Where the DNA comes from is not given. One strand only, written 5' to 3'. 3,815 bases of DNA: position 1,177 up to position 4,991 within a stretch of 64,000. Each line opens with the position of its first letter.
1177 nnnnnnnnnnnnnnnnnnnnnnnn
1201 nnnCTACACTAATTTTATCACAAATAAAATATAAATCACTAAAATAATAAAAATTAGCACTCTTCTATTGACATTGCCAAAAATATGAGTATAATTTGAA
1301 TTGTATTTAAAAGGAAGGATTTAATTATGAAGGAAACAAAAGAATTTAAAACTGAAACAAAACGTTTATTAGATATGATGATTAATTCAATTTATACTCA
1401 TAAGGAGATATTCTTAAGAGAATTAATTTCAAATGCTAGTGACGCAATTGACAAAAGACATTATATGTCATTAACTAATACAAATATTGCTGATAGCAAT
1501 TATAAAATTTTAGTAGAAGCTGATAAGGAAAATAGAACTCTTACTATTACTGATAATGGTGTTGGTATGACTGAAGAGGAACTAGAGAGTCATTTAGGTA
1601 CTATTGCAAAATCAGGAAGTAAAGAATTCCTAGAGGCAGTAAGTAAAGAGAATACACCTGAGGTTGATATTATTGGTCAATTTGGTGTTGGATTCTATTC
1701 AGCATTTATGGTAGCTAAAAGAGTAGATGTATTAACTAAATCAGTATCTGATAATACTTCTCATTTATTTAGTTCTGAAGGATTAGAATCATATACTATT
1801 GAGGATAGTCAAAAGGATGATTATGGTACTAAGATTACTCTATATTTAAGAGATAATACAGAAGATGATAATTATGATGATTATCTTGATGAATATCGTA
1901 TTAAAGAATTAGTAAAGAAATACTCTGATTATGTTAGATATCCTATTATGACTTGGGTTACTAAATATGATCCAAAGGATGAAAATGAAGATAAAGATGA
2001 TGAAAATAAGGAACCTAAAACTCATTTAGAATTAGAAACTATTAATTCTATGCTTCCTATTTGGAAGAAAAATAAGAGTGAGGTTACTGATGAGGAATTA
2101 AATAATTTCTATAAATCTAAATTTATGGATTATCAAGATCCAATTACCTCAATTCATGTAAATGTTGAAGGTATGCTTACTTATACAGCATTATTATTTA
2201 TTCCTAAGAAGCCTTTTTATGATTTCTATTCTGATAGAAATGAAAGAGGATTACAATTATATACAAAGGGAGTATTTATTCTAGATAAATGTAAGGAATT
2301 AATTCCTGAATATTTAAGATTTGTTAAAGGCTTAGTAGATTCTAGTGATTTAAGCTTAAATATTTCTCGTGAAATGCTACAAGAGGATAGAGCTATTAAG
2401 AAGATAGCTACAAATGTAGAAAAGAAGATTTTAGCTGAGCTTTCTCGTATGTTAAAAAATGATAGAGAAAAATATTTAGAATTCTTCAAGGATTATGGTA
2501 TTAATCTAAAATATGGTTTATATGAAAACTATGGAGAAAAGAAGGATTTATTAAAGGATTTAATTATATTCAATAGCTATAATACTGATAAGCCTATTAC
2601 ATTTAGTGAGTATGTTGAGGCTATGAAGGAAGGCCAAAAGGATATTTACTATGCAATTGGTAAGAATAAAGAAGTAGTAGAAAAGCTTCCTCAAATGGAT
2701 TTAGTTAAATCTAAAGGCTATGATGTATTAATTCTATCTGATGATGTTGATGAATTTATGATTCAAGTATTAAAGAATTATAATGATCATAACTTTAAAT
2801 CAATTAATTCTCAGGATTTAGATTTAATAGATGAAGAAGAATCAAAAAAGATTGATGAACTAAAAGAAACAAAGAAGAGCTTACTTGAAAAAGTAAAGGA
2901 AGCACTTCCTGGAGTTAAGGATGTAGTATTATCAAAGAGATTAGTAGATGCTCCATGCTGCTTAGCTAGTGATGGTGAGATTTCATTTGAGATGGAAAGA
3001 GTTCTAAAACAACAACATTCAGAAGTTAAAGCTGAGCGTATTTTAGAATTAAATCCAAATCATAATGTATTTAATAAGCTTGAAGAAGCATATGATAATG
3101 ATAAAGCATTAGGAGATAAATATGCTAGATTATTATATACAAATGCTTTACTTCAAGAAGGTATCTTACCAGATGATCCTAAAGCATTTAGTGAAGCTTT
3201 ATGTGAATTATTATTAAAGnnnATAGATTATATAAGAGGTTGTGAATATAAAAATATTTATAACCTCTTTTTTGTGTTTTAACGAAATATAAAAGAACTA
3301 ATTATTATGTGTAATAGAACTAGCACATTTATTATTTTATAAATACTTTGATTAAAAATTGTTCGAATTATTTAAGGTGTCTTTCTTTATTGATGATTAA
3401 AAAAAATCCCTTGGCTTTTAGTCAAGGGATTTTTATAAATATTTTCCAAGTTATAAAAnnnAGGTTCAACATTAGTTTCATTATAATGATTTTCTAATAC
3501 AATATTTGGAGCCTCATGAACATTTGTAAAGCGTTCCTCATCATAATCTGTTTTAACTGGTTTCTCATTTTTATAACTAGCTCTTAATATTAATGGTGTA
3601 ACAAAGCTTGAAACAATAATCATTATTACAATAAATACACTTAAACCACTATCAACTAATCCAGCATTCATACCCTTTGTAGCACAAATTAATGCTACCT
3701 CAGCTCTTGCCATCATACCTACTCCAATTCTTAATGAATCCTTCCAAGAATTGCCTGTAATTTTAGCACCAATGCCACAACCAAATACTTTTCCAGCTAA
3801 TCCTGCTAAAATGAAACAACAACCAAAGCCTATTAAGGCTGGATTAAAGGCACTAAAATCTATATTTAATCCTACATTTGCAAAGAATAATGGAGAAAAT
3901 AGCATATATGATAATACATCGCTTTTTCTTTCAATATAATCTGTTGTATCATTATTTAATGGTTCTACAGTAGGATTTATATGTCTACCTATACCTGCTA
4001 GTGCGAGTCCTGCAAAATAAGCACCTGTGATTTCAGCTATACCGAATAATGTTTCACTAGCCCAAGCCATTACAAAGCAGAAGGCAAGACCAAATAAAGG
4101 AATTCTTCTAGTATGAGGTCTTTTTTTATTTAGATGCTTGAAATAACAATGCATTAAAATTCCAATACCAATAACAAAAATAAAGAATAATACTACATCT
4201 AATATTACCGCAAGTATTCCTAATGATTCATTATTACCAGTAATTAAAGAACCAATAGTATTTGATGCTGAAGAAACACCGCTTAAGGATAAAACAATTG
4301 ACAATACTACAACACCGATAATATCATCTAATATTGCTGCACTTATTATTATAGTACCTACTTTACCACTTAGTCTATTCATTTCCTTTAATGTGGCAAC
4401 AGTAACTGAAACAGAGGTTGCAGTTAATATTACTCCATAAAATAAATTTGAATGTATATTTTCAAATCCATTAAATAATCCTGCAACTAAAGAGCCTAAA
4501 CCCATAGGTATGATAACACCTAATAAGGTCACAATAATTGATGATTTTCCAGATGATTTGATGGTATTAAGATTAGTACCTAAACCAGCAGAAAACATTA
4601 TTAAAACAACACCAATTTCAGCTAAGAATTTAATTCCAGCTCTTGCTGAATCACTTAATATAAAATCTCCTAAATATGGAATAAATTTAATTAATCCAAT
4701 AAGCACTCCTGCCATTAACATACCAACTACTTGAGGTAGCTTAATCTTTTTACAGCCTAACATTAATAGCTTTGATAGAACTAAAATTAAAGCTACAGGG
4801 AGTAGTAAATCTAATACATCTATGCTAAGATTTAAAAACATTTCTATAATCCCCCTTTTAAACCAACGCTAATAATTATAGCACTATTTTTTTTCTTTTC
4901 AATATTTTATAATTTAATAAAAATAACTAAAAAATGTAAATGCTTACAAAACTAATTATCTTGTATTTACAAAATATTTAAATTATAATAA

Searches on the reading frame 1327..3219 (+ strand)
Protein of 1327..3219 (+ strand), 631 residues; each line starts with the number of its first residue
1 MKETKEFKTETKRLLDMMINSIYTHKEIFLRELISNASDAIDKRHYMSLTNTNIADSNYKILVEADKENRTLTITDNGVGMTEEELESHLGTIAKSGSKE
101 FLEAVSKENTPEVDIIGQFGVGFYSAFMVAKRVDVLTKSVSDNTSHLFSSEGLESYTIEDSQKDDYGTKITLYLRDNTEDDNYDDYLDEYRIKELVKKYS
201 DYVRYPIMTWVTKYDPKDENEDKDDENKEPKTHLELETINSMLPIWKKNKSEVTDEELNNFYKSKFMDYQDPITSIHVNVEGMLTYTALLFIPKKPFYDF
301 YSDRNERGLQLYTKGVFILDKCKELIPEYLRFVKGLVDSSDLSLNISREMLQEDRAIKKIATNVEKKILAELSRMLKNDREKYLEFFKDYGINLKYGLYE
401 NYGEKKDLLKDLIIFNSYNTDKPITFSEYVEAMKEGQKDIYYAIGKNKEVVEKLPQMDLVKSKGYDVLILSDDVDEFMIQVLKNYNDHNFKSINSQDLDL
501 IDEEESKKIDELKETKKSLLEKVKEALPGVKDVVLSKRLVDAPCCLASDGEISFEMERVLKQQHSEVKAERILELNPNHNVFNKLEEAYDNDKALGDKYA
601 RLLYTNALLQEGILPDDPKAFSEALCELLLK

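Call 9: search_protein_families(library=pfam, proteins=[window:1327-3219:+])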
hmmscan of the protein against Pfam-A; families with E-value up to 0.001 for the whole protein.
window:1327-3219:+ (631 aa): 3 families
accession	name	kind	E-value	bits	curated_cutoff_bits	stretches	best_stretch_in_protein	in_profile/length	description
PF00183.23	HSP90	-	2.7e-114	383.4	24.4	2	217-629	60-486/518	Hsp90 protein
PF13589.12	HATPase_c_3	-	7.8e-11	42.6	25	1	29-151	6-106/137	Histidine kinase-, DNA gyrase B-, and HSP90-like ATPase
PF02518.31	HATPase_c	-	2.7e-06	28.2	26.4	1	27-175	3-108/111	Histidine kinase-, DNA gyrase B-, and HSP90-like ATPase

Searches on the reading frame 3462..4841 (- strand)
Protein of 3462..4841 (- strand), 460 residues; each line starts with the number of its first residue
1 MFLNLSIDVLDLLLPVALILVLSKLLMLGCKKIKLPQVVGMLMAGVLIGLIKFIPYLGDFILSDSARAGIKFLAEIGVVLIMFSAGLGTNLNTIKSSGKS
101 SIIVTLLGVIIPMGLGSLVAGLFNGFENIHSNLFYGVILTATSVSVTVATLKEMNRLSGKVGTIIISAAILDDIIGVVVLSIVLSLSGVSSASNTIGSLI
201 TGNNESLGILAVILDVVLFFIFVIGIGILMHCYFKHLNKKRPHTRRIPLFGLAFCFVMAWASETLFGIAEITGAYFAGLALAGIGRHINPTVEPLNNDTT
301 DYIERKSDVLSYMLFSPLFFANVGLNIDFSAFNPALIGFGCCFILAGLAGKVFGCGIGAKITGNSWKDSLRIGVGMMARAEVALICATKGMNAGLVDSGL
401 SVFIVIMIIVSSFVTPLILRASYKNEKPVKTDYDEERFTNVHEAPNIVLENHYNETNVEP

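Call 9: search_protein_families(library=pfam, proteins=[window:3462-4841:-])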
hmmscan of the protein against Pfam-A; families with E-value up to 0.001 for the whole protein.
window:3462-4841:- (460 aa): 1 family
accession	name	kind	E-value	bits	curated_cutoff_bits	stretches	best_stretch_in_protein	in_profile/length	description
PF00999.27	Na_H_Exchanger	-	8.5e-59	199.7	26.2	1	19-420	3-370/375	Sodium/hydrogen exchanger, transmembrane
